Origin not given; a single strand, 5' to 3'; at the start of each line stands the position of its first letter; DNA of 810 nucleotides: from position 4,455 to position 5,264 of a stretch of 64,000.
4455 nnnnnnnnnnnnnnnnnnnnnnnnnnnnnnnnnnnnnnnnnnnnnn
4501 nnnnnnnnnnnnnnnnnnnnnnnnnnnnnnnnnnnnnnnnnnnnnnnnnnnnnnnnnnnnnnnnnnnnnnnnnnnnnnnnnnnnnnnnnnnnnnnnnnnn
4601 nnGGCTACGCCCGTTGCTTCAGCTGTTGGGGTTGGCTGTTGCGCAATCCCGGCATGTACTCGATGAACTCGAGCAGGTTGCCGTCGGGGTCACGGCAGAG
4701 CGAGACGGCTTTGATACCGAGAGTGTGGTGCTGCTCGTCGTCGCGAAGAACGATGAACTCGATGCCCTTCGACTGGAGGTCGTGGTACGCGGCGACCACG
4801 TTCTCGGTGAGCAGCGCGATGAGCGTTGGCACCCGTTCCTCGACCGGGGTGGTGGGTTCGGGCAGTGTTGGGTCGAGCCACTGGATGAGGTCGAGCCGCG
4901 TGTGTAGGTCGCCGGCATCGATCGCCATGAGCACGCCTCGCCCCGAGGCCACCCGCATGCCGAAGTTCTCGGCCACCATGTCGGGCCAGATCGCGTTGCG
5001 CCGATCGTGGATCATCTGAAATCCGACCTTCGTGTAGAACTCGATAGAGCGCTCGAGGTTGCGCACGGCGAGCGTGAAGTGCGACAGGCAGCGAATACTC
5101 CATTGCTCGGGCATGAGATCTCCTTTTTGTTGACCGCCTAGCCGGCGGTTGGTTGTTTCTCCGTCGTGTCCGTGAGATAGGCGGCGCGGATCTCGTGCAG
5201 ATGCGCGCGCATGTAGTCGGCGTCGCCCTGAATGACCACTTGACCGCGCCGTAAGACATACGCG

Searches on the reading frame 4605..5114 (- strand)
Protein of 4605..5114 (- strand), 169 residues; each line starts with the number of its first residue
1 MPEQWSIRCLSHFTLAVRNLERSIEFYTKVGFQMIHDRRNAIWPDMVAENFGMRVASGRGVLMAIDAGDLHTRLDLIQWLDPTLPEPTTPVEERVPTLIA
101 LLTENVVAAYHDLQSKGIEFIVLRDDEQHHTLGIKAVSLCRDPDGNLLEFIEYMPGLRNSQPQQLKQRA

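Call 8: search_protein_families(library=pfam, proteins=[window:4605-5114:-])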
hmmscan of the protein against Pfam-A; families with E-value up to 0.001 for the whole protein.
window:4605-5114:- (169 aa): 2 families
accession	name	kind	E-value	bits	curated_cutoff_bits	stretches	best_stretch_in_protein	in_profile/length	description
PF00903.31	Glyoxalase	-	6.4e-13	49.6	20.6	1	10-150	2-121/121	Glyoxalase/Bleomycin resistance protein/Dioxygenase superfamily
PF13669.12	Glyoxalase_4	-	0.00082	20.1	27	0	12-122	2-95/109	Glyoxalase/Bleomycin resistance protein/Dioxygenase superfamily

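Call 60: search_protein_families(library=ncbifam, proteins=[window:4605-5114:-], max_evalue=0.00001)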
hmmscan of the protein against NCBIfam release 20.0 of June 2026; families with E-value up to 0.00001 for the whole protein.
window:4605-5114:- (169 aa): 1 family
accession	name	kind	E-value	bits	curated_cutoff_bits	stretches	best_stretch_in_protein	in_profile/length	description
TIGR00068.2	glyox_I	equivalog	3.4e-06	27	120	0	99-153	91-140/143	lactoylglutathione lyase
